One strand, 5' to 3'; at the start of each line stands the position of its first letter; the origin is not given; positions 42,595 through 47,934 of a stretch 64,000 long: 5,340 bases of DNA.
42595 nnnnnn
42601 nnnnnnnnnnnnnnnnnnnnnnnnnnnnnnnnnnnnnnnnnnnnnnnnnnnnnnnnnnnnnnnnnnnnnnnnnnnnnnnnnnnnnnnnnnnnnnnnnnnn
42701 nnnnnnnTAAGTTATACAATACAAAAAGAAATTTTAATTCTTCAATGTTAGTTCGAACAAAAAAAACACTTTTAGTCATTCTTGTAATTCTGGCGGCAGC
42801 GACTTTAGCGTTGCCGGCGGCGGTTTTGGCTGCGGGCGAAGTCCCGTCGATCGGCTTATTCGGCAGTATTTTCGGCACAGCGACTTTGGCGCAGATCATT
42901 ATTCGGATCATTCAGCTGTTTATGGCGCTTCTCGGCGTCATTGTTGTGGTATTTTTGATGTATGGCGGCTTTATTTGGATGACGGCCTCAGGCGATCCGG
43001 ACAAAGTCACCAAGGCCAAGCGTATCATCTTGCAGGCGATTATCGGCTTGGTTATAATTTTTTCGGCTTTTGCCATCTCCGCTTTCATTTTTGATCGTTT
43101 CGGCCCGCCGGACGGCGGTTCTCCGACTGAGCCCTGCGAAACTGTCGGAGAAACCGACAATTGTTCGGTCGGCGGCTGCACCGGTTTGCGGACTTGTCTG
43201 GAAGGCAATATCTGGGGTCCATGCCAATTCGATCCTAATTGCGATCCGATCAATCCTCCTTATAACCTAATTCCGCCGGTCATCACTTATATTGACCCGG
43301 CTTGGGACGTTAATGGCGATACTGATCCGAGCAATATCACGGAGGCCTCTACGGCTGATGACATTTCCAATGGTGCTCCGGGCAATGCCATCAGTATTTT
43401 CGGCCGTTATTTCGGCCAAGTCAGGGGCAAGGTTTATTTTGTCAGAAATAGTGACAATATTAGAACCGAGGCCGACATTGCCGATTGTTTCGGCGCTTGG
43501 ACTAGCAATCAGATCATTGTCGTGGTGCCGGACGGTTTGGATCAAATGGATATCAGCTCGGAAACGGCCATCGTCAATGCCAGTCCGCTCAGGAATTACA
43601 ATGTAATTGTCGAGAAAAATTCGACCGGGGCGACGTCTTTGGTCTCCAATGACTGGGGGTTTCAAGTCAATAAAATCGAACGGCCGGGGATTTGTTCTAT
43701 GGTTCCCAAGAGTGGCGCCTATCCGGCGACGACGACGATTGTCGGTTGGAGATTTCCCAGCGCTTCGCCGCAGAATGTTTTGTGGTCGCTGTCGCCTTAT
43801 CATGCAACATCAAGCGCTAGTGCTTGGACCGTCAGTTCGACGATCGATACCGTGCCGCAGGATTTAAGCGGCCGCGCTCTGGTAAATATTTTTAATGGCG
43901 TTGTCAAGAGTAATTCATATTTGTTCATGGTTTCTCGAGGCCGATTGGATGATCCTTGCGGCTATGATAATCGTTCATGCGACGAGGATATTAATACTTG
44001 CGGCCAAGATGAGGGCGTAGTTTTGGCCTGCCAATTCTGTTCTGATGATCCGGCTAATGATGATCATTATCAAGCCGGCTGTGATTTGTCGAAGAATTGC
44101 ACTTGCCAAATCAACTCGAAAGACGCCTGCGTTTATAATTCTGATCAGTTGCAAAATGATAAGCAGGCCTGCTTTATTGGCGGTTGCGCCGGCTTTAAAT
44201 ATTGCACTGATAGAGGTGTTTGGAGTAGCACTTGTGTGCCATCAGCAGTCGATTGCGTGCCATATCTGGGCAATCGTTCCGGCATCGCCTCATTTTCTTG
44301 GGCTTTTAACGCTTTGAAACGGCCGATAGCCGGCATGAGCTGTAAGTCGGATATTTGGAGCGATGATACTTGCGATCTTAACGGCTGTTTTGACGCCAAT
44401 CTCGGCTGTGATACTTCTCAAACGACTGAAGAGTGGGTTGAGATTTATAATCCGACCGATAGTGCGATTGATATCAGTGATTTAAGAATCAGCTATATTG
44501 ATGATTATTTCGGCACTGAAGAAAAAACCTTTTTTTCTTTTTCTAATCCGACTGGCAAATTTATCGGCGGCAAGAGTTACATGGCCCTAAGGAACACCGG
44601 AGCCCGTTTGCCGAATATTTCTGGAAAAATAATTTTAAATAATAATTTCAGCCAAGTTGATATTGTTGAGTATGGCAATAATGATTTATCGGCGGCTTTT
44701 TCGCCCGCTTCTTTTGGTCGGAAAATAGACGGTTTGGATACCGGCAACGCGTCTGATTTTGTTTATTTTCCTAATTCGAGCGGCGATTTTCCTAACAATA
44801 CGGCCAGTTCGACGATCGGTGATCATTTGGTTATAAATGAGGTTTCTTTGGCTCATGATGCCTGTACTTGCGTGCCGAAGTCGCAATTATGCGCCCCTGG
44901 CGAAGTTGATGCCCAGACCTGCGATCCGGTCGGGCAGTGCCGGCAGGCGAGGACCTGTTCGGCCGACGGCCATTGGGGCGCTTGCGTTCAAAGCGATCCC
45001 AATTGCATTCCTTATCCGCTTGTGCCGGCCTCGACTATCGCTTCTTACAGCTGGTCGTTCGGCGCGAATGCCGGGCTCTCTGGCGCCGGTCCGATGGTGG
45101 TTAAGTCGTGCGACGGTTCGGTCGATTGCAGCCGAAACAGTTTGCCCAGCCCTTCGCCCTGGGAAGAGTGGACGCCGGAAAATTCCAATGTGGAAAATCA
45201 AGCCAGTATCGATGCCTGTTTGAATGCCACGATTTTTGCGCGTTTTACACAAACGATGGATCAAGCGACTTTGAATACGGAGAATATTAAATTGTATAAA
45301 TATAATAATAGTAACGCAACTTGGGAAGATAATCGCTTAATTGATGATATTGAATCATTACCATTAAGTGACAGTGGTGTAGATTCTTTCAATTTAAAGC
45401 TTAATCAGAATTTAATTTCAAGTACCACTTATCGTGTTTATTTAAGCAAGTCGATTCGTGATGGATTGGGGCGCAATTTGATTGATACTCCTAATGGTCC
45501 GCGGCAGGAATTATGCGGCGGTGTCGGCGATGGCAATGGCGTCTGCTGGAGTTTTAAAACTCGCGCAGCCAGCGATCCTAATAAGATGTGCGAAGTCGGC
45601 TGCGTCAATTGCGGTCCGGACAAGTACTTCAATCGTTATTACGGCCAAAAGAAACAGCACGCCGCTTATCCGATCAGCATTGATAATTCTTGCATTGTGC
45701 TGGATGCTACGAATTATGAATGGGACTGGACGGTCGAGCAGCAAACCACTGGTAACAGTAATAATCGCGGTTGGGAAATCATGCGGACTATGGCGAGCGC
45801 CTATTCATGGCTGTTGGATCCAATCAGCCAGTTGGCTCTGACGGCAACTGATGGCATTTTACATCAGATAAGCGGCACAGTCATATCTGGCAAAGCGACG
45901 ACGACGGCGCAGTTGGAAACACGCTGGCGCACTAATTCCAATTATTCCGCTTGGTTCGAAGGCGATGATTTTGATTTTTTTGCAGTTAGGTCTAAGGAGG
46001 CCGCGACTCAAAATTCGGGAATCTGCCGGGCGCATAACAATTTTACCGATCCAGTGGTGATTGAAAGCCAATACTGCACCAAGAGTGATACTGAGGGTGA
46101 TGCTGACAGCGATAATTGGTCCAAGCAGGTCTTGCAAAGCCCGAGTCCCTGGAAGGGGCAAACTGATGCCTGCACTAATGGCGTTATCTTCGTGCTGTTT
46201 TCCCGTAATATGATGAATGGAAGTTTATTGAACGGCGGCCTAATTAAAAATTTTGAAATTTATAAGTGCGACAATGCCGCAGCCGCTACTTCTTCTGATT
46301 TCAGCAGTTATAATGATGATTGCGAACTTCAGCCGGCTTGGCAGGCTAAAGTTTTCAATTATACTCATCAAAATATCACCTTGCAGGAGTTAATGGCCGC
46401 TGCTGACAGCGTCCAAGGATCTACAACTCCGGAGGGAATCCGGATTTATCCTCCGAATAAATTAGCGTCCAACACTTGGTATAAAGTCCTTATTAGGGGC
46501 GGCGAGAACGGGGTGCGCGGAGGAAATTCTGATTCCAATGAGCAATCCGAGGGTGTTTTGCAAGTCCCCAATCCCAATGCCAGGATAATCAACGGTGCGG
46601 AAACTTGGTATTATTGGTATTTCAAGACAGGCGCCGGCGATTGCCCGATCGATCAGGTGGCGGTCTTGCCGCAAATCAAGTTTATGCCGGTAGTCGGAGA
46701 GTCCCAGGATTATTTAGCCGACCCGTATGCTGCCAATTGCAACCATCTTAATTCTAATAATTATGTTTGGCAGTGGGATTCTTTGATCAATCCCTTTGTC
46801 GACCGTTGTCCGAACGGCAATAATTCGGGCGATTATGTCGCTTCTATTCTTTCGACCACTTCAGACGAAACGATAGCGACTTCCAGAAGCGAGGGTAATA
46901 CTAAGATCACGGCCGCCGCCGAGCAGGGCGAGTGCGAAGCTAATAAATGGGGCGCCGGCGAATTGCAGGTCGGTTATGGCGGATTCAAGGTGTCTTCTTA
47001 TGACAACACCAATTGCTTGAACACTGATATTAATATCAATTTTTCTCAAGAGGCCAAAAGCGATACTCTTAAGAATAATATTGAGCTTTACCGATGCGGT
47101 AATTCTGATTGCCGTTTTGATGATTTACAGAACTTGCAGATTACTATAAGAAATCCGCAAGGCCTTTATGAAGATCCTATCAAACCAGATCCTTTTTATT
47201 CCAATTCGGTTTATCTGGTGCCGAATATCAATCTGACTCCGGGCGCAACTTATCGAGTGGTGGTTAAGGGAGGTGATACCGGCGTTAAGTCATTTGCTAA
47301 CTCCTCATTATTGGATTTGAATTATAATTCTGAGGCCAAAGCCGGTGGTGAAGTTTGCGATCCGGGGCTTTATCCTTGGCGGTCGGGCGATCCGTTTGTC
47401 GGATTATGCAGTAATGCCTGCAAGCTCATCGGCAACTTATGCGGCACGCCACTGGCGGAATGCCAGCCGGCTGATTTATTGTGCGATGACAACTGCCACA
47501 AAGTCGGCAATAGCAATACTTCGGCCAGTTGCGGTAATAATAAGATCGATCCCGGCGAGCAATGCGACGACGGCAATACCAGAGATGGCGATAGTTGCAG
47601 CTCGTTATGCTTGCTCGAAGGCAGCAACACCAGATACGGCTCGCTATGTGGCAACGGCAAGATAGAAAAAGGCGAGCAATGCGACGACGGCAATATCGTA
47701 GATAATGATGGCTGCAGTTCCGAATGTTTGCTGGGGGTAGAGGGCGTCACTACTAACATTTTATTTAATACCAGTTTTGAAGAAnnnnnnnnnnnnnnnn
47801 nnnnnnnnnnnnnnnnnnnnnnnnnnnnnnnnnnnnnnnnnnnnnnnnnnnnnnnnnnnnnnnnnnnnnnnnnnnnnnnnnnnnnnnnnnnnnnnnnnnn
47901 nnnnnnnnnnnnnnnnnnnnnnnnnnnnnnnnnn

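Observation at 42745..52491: About 9.7 kb gene for a roughly 3250-aa extracellular protein with a lamin-tail domain and Myxococcus-type Cys-rich repeats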

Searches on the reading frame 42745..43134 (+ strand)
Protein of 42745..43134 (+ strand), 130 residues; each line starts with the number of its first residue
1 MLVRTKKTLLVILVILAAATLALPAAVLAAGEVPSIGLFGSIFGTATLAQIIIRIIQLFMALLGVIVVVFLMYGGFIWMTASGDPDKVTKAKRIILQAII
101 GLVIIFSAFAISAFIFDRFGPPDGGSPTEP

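Call 87: search_solved_structures(query=window:42745-43134:+, max_evalue=10)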
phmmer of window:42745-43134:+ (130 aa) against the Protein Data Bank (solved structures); distinct sequences matched with E-value up to 10: 2.
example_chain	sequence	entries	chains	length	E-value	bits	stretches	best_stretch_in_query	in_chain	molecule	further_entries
7rmy_A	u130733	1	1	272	0.19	15.1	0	10-101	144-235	De Novo designed tunable homodimer, D_3-337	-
7unj_A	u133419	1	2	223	0.52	13.7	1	55-99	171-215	SP1-ZnPPaM designed chlorophyll dimer protein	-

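Call 90: find_homologous_proteins(query=window:42745-43119:+, max_evalue=0.001)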
Query window:42745-43119:+ (125 aa): 12 proteins with E <= 0.001 among 908 candidates.
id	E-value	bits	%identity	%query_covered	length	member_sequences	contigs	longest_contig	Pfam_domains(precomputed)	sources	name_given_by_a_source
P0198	2.7e-24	103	58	79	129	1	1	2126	PF18895.6,PF04956.19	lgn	-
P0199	6.1e-19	86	46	90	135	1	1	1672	PF18895.6,PF04956.19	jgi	-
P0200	3.3e-16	77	40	91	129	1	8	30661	PF18895.6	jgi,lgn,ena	jgi:hypothetical protein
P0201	8.8e-15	73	51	54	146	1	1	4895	PF18895.6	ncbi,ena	-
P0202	9.4e-15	73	54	58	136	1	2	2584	PF18895.6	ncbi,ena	-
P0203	4.9e-13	67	46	57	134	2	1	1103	PF18895.6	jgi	jgi:hypothetical protein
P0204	4.9e-11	61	52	46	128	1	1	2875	PF18895.6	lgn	-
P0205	3.4e-9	55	40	50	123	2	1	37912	PF18895.6,PF04956.19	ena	-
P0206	3.6e-9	55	48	50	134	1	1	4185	PF18895.6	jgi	-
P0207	5.5e-9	54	45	66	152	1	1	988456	PF18895.6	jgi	jgi:hypothetical protein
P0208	9.3e-6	44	29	54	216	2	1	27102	PF18895.6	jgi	-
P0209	5.9e-4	38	39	54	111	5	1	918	PF18895.6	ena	-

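Call 91: find_encoding_contigs(protein=P0200, flank=10000, max_places=1)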
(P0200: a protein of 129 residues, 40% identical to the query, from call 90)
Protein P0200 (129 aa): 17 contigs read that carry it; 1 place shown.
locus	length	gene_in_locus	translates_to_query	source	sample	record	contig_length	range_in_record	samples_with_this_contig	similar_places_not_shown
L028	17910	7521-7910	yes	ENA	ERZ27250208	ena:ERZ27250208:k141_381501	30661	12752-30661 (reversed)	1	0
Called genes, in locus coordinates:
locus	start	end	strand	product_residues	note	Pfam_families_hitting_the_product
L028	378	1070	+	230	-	-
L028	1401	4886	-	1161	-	-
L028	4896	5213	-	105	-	PF18908:DUF5663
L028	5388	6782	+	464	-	PF01547:SBP_bac_1, PF13416:SBP_bac_8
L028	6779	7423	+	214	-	PF18895:T4SS_pilin (weak)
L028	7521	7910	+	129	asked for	PF18895:T4SS_pilin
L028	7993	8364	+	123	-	-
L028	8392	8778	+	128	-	PF18895:T4SS_pilin (weak)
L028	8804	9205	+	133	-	PF18895:T4SS_pilin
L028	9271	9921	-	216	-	-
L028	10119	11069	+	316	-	-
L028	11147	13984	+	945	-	PF02739:5_3_exonuc_N, PF01367:5_3_exonuc, PF01612:DNA_pol_A_exo1, PF22619:DNA_polI_exo1, PF00476:DNA_pol_A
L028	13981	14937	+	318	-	PF06144:DNA_pol3_delta, PF21694:DNA_pol3_delta_C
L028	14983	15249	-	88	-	PF01649:Ribosomal_S20p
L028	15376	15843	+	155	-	PF04519:Bactofilin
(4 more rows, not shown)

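Call 92: find_encoding_contigs(protein=P0207, flank=10000, max_places=1)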
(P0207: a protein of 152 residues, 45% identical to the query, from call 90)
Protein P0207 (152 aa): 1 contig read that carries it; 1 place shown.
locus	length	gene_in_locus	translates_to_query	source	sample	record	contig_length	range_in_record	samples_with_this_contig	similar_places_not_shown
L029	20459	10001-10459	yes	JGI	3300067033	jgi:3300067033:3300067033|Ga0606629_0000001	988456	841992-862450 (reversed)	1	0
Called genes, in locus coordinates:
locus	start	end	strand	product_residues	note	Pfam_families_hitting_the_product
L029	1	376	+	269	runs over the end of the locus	-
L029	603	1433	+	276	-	-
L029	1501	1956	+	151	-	-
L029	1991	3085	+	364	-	PF01926:MMR_HSR1, PF02421:FeoB_N (weak), PF06071:YchF-GTPase_C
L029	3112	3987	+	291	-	PF00483:NTP_transferase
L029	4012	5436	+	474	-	PF01547:SBP_bac_1, PF13416:SBP_bac_8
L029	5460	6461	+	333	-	PF18895:T4SS_pilin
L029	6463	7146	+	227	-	PF18895:T4SS_pilin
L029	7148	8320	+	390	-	PF18895:T4SS_pilin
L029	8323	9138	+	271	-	PF18895:T4SS_pilin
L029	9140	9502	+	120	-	PF04956:TrbC, PF18895:T4SS_pilin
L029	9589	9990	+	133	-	PF18895:T4SS_pilin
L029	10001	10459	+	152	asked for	PF18895:T4SS_pilin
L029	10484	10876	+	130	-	PF18895:T4SS_pilin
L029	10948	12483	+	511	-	-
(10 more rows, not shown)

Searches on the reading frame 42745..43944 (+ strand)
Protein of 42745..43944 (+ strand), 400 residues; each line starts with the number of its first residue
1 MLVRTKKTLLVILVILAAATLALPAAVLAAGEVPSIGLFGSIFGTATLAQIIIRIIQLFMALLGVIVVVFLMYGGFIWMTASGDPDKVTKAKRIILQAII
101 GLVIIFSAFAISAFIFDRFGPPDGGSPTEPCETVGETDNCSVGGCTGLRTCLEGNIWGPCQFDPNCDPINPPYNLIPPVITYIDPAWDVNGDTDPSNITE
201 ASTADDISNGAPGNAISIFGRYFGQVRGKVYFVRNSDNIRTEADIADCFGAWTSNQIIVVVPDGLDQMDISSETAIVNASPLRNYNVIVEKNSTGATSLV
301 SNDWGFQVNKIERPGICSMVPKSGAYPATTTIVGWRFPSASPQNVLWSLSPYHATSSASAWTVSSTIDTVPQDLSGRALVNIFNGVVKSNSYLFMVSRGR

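Call 21: search_protein_families(library=pfam, max_evalue=1, proteins=[window:42745-43944:+])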
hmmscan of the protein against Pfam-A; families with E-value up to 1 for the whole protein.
window:42745-43944:+ (400 aa): 2 families
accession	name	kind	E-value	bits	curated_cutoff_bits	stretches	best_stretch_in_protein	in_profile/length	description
PF18895.5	T4SS_pilin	-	1.5e-11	44.6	26.6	1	45-114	2-70/71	Type IV secretion system pilin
PF20221.3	DUF6580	-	0.45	11.1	27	1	7-107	6-105/162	Family of unknown function (DUF6580)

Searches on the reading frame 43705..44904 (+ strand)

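Call 21: search_protein_families(library=pfam, max_evalue=1, proteins=[window:43705-44904:+])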
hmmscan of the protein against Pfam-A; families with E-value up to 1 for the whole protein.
window:43705-44904:+ (400 aa): 1 family
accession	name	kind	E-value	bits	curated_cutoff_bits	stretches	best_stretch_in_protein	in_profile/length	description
PF00932.25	LTD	-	5.1e-06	27.3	34.3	1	240-311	19-94/109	Lamin Tail Domain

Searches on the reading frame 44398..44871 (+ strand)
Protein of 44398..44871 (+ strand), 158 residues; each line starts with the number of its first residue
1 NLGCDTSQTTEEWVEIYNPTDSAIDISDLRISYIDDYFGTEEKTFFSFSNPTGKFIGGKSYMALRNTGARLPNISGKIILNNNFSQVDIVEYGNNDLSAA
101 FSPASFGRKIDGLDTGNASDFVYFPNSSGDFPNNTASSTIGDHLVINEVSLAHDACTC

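Call 70: search_protein_families(library=pfam, max_evalue=0.1, proteins=[window:44398-44871:+])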
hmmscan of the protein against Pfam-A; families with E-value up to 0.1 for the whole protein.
seq(158 aa): 1 family
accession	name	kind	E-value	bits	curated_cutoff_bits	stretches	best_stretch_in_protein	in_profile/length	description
PF00932.25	LTD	-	1.5e-06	29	34.3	1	9-90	19-105/109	Lamin Tail Domain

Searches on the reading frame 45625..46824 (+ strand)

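Call 21: search_protein_families(library=pfam, max_evalue=1, proteins=[window:45625-46824:+])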
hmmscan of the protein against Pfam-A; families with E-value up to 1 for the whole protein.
window:45625-46824:+ (400 aa): 1 family
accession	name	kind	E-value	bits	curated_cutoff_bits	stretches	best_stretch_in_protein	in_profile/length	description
PF13205.12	Big_5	-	0.0052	17.9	23.6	0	258-293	49-86/105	Bacterial Ig-like domain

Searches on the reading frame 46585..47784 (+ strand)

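Call 21: search_protein_families(library=pfam, max_evalue=1, proteins=[window:46585-47784:+])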
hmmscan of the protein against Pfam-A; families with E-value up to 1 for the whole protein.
window:46585-47784:+ (400 aa): 2 families
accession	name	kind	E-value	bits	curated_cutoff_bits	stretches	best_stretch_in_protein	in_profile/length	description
PF13948.11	DUF4215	-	1.4e-07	32.1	27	2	352-381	18-46/47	Domain of unknown function (DUF4215)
PF13205.12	Big_5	-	0.0066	17.6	23.6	1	144-239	20-92/105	Bacterial Ig-like domain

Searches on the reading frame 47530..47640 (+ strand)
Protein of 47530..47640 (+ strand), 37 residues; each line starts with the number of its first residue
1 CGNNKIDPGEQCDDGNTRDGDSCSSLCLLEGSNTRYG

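Call 22: search_protein_families(library=ncbifam, max_evalue=10, proteins=[window:47530-47640:+])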
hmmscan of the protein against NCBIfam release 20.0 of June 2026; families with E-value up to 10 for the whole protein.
seq(37 aa): 1 family
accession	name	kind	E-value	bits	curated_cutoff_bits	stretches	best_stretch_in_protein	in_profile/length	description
TIGR02232.1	myxo_disulf_rpt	repeat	3.8e-12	45.8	20.8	1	1-32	4-35/38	cysteine-rich acidic repeat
